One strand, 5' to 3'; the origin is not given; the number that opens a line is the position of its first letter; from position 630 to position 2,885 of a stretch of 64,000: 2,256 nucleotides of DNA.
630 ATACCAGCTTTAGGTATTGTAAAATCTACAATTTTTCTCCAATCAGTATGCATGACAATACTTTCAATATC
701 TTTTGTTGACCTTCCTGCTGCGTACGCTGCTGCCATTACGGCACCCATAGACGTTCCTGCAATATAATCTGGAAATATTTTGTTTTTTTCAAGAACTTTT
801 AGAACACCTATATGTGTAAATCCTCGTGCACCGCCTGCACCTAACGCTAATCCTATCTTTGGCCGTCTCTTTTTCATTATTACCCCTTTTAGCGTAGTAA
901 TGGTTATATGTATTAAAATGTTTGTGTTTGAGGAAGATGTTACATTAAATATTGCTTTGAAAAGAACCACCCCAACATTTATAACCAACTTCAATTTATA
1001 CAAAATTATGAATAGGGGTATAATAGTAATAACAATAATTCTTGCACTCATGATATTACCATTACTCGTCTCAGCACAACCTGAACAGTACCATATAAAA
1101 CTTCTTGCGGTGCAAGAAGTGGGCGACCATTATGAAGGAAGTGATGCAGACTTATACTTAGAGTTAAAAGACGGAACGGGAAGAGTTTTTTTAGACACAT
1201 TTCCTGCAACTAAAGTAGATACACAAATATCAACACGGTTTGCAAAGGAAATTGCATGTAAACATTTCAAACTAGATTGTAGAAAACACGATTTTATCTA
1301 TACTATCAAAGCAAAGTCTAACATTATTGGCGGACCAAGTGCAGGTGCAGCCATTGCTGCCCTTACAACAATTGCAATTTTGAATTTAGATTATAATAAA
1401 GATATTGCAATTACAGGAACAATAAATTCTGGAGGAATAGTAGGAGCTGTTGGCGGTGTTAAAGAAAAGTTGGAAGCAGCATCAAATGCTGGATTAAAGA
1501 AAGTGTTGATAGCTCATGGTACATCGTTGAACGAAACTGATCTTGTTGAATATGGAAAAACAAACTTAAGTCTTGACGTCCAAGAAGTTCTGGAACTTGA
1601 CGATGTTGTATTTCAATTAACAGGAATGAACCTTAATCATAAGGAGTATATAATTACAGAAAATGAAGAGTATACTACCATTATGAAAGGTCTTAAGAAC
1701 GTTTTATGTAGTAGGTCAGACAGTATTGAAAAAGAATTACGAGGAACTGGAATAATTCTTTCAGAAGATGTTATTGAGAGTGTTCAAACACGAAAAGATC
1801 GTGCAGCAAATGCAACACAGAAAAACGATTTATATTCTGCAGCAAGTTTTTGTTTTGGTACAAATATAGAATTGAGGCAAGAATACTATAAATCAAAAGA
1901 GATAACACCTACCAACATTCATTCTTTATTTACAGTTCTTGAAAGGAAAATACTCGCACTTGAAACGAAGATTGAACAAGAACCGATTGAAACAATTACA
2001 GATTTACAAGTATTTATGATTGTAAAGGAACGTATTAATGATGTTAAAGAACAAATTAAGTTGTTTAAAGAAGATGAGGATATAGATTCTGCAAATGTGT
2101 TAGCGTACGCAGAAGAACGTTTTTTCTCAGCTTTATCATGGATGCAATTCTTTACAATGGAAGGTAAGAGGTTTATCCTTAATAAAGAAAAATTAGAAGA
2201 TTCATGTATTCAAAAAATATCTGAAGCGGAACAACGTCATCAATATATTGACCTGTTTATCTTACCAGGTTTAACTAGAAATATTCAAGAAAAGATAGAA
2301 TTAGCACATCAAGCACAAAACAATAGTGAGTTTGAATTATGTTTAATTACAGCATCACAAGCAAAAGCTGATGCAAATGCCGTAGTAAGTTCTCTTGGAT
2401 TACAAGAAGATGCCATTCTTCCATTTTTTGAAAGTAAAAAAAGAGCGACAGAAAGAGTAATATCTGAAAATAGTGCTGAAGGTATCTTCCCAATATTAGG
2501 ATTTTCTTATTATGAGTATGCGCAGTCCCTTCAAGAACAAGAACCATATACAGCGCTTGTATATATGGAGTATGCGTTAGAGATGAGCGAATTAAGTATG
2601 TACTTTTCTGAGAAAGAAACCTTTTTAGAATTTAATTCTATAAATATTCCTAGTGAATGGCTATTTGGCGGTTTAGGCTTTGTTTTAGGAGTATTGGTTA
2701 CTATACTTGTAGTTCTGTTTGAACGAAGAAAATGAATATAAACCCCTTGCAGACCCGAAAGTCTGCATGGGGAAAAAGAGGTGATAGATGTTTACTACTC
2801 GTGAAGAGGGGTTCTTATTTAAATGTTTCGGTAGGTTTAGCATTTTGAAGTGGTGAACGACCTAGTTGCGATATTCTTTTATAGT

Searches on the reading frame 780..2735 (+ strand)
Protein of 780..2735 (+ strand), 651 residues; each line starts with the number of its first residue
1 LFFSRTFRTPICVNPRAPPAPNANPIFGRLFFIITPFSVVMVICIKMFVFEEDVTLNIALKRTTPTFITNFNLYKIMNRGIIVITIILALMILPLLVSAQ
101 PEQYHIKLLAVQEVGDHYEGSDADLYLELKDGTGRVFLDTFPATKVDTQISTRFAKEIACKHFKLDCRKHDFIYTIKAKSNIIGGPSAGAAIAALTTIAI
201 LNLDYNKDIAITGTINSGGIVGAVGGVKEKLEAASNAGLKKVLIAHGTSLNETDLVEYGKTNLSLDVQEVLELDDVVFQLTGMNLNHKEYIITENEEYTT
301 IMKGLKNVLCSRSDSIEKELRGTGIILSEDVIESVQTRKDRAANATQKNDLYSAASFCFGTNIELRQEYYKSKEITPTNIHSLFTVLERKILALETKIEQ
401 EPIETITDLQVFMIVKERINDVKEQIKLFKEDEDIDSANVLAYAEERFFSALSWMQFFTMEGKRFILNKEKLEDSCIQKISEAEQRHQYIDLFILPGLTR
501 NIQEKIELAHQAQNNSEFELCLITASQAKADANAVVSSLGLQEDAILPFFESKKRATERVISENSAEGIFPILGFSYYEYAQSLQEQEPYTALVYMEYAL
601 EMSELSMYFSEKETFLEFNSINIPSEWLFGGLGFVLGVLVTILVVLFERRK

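Call 10: search_protein_families(library=pfam, proteins=[window:780-2735:+])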
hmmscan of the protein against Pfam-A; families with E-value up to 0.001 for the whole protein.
window:780-2735:+ (651 aa): 1 family
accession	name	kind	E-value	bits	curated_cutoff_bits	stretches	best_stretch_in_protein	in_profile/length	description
PF05362.19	Lon_C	-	3.1e-12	46.9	21.1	1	185-277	109-199/205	Lon protease (S16) C-terminal proteolytic domain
